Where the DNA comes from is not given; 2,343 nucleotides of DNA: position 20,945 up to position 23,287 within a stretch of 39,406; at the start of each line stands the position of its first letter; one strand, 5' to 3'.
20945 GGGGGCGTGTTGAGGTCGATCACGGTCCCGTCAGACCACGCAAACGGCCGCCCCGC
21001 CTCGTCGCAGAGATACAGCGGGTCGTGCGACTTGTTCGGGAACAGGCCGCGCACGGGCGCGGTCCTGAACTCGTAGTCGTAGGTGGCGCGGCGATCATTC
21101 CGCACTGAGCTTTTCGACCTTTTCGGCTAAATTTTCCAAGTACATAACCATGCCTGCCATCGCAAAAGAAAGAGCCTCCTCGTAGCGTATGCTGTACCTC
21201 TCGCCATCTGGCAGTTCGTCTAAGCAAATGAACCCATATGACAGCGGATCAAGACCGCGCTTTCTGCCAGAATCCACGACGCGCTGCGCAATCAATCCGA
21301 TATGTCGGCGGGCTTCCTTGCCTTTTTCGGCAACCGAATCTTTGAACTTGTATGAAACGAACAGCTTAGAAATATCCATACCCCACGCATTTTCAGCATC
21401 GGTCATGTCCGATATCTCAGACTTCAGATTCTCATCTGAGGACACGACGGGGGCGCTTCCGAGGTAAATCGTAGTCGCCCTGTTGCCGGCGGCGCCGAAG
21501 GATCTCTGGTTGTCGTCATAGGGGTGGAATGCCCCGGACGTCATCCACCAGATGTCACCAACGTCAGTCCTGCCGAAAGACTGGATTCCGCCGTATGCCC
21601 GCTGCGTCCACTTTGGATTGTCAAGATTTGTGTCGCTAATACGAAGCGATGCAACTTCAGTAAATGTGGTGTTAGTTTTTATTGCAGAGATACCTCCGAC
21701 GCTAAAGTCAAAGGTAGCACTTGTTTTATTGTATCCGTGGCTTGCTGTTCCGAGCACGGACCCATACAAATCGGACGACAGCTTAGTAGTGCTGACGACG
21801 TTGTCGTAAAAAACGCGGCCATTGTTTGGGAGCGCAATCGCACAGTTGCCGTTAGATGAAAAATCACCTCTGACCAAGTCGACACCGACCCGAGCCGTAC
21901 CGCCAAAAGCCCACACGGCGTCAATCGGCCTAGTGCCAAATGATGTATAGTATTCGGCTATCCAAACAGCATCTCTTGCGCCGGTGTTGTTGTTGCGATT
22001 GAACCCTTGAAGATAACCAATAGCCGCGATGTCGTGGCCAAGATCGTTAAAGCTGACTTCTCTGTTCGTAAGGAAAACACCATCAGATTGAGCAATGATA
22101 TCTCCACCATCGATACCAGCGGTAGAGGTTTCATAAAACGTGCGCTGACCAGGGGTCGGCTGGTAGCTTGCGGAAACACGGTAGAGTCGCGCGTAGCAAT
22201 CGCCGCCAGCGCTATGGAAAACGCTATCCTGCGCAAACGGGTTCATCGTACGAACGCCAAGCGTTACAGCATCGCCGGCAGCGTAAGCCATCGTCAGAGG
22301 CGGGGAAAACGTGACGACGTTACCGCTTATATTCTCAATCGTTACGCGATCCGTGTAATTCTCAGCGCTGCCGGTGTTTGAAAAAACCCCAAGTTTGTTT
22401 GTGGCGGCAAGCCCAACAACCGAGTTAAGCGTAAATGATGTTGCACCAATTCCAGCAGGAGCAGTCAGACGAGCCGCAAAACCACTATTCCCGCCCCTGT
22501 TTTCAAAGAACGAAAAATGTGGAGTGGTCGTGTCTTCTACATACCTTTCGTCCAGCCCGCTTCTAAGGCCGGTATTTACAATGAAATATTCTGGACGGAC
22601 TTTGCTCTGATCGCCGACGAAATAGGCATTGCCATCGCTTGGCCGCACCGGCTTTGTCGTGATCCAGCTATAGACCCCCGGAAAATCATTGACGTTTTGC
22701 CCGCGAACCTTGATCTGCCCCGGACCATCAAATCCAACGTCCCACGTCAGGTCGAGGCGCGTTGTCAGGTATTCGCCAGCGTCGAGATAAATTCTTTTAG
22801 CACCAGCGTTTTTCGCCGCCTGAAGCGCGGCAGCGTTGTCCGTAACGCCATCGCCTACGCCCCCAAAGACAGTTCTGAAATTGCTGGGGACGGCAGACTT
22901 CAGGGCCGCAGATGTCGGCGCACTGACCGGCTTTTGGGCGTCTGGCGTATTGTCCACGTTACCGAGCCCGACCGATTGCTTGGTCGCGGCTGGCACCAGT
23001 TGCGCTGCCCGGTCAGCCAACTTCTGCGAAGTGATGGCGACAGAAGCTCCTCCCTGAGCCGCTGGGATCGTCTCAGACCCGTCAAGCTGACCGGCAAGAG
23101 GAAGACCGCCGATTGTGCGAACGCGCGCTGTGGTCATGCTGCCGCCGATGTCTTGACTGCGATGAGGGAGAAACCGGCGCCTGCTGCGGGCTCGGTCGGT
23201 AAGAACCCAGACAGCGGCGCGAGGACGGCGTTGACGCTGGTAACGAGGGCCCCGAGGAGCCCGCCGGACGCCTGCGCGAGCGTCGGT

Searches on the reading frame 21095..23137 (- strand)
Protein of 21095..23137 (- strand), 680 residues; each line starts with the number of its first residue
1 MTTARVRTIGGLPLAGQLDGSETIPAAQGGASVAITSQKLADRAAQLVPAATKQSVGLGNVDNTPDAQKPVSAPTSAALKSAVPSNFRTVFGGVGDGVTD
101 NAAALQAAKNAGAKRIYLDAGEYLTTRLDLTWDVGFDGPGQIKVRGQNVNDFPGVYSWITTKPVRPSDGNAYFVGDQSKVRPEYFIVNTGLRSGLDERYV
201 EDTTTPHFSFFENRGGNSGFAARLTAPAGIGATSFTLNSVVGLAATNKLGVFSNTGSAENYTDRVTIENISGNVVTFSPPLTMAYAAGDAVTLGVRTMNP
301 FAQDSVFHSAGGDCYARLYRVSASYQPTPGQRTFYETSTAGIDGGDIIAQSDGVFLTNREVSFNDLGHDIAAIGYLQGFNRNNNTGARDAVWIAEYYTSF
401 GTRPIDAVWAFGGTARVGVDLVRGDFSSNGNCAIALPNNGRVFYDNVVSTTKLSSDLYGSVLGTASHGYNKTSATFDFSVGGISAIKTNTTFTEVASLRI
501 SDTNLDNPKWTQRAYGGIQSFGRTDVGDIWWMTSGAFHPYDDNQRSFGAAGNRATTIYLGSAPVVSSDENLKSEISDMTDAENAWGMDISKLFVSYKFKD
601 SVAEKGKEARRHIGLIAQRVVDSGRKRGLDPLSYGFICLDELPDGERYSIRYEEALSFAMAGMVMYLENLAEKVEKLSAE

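Call 13: search_protein_families(library=phrogs, proteins=[window:21095-23137:-], max_evalue=0.001)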
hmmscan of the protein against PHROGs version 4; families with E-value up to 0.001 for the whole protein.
window:21095-23137:- (680 aa): 18 families
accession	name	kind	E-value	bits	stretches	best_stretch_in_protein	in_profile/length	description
phrog_7121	-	tail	5.5e-46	158.1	1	494-675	754-921/927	tail fiber protein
phrog_1171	-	tail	9.7e-37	127.8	1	519-644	758-881/954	tail spike protein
phrog_17635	-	tail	3.5e-26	92.7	1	464-661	504-713/721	tail fiber protein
phrog_14895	-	tail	1.5e-23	84.1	1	511-674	447-627/632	tail spike protein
phrog_38424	-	unknown function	2.5e-22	80.3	1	530-644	303-417/488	-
phrog_15695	-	tail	1.4e-16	60.5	1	535-654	1093-1215/1284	tail fiber protein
phrog_19921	-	tail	1.2e-13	51.2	1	534-642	747-855/952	tail spike protein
phrog_24369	-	tail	1.7e-10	40.1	1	534-642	1231-1337/1396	tail fiber protein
phrog_24159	-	tail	3.9e-09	36.3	1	534-642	807-913/972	tail fiber protein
phrog_27613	-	tail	4e-09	36.4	1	518-661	607-746/779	tail protein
phrog_28871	-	unknown function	9.6e-09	34.6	0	533-600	719-786/946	-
phrog_33513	-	unknown function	2.4e-08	33.4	1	40-99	540-597/1042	-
phrog_23437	-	tail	2.8e-07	31.3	1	533-674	118-265/275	tail protein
phrog_35419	-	tail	7e-07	29.8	1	25-84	149-208/414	tail fiber protein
phrog_38707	-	unknown function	1.7e-05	24.7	1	50-95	403-448/675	-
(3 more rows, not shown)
